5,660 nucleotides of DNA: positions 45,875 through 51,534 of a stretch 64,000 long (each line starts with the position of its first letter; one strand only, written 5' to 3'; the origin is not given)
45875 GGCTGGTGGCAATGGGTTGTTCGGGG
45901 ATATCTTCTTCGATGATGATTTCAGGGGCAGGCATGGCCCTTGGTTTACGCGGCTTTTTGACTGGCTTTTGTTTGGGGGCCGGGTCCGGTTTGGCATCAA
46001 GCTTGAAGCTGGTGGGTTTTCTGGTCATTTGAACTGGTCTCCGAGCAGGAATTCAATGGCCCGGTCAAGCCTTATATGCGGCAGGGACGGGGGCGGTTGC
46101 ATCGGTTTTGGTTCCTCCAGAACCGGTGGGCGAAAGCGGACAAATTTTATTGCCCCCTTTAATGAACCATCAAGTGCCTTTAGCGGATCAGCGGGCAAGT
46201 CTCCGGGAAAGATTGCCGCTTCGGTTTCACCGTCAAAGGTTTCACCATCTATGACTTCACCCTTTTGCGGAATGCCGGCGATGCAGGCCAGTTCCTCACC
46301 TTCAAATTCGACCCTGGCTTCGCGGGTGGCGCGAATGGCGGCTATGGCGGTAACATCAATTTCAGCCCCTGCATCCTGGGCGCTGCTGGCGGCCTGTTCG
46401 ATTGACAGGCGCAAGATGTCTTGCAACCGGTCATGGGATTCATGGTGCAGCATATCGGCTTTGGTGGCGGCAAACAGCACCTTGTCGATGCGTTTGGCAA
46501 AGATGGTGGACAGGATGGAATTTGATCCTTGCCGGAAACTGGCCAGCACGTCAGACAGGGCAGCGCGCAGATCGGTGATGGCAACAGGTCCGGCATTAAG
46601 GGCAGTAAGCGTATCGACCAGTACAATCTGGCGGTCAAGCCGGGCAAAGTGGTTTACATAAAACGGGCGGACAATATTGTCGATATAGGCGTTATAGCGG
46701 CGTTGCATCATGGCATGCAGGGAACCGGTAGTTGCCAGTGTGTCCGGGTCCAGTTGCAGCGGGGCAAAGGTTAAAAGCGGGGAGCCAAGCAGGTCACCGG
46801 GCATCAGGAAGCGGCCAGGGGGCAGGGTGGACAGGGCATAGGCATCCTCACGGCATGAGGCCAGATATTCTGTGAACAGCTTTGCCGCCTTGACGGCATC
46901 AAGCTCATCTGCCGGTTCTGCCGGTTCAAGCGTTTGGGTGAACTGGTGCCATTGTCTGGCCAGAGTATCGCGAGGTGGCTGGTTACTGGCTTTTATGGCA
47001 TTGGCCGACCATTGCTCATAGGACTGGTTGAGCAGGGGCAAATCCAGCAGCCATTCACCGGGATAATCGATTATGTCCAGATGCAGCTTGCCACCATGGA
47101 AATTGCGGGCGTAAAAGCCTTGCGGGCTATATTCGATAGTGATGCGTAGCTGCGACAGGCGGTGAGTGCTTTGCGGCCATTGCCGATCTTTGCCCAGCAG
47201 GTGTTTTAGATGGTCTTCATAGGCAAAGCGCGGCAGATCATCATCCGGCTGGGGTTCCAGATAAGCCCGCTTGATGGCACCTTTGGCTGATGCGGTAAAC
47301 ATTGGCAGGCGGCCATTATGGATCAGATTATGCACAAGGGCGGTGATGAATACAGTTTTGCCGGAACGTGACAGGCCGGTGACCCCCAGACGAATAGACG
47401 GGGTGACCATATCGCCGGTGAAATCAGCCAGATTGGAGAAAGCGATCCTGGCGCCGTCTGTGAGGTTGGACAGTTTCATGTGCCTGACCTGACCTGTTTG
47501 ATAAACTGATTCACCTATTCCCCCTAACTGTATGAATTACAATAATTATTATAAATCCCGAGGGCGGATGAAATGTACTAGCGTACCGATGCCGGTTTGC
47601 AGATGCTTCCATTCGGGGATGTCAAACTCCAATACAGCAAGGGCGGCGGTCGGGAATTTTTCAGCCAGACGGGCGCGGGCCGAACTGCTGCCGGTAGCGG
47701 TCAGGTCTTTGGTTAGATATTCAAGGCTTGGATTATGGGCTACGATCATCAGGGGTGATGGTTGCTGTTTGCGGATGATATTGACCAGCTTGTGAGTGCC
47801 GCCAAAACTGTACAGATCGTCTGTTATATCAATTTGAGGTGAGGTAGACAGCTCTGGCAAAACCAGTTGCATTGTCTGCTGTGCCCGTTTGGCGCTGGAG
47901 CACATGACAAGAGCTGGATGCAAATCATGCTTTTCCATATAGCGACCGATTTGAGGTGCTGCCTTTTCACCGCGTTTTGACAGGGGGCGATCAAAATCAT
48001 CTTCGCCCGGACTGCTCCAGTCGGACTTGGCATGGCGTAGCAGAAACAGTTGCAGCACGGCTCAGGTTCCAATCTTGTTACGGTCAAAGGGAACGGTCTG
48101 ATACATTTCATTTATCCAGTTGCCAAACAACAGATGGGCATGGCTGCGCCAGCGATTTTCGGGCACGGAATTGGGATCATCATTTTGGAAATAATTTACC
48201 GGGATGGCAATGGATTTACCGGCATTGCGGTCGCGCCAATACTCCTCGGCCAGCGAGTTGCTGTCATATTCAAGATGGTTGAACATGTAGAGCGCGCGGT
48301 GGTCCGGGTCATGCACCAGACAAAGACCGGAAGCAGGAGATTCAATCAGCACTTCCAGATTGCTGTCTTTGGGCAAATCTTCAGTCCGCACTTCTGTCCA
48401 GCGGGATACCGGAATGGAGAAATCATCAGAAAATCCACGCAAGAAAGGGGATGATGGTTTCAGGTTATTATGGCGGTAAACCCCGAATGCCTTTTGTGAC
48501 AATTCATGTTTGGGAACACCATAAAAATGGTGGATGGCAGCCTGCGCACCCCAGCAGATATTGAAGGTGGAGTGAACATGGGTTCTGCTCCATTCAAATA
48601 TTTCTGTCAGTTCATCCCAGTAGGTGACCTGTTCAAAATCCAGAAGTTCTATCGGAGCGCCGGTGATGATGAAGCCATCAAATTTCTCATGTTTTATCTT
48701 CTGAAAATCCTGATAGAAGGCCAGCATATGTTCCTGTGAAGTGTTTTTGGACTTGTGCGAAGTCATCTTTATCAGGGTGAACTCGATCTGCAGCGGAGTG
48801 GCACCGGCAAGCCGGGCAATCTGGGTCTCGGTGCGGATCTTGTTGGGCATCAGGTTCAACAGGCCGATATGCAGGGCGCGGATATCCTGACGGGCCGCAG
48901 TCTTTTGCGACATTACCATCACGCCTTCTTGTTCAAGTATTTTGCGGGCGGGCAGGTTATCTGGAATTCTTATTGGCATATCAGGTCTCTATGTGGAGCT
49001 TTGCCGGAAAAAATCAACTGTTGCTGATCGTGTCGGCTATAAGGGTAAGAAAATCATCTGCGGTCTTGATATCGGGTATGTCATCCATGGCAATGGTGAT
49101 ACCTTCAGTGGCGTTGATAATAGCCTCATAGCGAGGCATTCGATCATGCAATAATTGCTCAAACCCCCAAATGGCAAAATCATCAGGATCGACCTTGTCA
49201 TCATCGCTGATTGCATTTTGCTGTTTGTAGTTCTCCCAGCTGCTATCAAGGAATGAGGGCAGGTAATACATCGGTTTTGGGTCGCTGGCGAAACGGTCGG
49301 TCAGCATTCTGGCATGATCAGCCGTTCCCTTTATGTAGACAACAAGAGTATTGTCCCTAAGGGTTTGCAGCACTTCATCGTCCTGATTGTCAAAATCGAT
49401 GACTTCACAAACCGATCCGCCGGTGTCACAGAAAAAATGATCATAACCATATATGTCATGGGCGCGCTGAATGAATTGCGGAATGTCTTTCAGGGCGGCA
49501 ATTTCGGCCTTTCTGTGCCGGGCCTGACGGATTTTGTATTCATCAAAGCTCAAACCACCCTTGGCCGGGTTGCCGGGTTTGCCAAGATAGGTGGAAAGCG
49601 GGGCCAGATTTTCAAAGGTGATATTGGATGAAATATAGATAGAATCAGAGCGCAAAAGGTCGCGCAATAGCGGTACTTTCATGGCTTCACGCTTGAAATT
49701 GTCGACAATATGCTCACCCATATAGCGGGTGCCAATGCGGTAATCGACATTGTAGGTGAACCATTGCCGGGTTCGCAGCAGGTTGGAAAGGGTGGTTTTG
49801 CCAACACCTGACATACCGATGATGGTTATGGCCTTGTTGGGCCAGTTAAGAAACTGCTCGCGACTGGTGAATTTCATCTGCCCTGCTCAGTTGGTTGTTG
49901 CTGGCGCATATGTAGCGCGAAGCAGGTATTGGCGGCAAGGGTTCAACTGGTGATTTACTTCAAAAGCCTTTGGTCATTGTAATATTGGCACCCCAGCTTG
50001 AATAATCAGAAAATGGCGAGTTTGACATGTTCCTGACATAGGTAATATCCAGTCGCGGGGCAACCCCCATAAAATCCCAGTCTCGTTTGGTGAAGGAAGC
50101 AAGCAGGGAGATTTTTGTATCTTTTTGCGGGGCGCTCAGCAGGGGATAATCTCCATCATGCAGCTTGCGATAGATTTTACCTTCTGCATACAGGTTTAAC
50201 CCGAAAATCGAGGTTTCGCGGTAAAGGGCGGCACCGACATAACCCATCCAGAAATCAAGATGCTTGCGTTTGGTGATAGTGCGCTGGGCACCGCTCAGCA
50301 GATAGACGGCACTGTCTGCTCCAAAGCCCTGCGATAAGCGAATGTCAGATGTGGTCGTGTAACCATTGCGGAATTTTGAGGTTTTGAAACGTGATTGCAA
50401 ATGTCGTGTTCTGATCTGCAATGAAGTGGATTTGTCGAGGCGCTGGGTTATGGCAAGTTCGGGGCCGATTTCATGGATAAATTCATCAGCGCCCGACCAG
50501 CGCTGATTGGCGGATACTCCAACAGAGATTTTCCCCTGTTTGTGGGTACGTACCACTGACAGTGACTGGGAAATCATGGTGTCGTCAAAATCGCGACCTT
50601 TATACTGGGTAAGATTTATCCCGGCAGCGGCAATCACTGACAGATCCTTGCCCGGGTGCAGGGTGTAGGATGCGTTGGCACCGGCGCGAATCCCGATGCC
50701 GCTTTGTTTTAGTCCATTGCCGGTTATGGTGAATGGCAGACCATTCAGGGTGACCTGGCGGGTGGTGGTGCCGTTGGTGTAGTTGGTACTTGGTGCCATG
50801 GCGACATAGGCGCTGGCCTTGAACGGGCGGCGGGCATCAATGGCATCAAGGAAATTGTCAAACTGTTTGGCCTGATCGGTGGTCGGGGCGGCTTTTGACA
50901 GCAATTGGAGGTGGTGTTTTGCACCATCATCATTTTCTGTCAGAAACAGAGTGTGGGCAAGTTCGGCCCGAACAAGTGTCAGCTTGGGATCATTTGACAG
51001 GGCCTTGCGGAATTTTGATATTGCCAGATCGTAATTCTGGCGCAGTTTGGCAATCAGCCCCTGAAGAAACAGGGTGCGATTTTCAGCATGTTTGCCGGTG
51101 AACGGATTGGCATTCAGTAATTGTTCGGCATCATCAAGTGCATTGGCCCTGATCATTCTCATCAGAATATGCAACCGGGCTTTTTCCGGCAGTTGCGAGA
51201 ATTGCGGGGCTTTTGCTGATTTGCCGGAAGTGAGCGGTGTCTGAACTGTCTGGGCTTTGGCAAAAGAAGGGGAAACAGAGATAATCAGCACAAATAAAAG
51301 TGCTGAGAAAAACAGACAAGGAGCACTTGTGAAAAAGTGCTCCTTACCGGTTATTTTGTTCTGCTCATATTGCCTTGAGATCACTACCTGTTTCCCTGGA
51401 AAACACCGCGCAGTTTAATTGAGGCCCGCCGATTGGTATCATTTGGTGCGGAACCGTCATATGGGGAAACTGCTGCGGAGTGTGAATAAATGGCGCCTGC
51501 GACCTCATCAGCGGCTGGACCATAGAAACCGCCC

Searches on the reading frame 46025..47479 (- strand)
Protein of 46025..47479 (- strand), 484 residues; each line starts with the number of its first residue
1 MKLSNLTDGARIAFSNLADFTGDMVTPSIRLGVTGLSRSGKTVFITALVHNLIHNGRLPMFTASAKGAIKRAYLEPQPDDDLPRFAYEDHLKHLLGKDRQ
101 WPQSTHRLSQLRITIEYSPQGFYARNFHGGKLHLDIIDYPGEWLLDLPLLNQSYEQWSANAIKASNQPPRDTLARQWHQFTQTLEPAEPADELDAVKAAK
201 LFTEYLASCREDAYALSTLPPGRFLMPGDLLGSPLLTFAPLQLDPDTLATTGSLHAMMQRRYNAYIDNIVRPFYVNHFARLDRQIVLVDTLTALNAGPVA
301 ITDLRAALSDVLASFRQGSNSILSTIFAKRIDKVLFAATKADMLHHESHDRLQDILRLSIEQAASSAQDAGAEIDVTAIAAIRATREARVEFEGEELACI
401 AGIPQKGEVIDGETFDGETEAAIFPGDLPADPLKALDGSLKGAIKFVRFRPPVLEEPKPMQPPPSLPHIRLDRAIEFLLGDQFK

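Call 10: search_protein_families(library=pfam, proteins=[window:46025-47479:-], max_evalue=0.001)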
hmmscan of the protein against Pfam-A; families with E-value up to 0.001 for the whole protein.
window:46025-47479:- (484 aa): 1 family
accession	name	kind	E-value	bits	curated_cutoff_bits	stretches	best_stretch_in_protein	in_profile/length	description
PF04317.18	DUF463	-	2.5e-166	554.5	25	1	29-483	1-443/443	YcjX-like family, DUF463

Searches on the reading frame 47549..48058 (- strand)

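Call 14: search_protein_families(library=pfam, proteins=[window:47549-48058:-], max_evalue=0.001)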
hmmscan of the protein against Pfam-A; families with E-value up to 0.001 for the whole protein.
window:47549-48058:- (169 aa): 1 family
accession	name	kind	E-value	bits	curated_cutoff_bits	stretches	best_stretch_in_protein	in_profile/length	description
PF00300.27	His_Phos_1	-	3.3e-12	46.9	21.7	1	4-78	1-73/194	Histidine phosphatase superfamily (branch 1)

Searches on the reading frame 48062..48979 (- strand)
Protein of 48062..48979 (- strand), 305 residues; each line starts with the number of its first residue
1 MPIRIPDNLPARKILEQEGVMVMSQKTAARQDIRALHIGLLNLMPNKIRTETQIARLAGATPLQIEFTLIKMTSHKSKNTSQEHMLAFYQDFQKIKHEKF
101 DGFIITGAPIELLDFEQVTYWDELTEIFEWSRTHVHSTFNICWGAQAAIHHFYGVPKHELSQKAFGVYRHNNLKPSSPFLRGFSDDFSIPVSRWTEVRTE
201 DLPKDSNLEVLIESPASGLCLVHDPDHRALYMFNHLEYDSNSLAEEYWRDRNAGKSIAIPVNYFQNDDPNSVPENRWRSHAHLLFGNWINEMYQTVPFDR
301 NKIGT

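Call 14: search_protein_families(library=pfam, proteins=[window:48062-48979:-], max_evalue=0.001)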
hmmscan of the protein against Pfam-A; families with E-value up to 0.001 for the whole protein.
window:48062-48979:- (305 aa): 1 family
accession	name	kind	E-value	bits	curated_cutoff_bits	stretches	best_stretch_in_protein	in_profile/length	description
PF04204.22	HTS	-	1.3e-132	441.8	27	1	2-298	1-298/298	Homoserine O-succinyltransferase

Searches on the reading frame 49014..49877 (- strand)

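Call 14: search_protein_families(library=pfam, proteins=[window:49014-49877:-], max_evalue=0.001)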
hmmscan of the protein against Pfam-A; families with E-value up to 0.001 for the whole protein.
window:49014-49877:- (287 aa): 0 families

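Call 52: search_protein_families(library=pfam, proteins=[window:49014-49877:-], max_evalue=0.01)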
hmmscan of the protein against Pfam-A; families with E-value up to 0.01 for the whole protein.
window:49014-49877:- (287 aa): 5 families
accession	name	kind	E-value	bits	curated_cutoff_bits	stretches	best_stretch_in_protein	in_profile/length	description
PF13238.12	AAA_18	-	0.001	20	29.4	1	17-40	1-24/128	AAA domain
PF03193.22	RsgA_GTPase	-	0.0037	17.5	30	1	13-37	105-129/174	RsgA GTPase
PF00910.28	RNA_helicase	-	0.0041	18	21.5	0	17-63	1-49/105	RNA helicase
PF00005.33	ABC_tran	-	0.0077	17.3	25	0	13-36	10-33/137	ABC transporter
PF20720.3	nSTAND3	-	0.0089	16.2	27.2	0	14-39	17-42/155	Novel STAND NTPase 3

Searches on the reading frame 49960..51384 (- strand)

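Call 14: search_protein_families(library=pfam, proteins=[window:49960-51384:-], max_evalue=0.001)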
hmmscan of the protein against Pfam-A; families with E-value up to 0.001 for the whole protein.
window:49960-51384:- (474 aa): 4 families
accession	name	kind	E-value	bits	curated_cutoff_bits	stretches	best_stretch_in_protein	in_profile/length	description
PF04575.19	SlipAM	-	5e-13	49.7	22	1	226-474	39-288/288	Surface lipoprotein assembly modifier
PF24575.1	TPR_Slam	-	1.1e-09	39.1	35.2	1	72-158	17-103/104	Surface lipoprotein assembly modifier, N-terminal TPR repeats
PF14559.12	TPR_19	-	7.4e-07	29.8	25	1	116-172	5-61/68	Tetratricopeptide repeat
PF07719.23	TPR_2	-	0.00048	20.5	27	0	104-134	3-33/34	Tetratricopeptide repeat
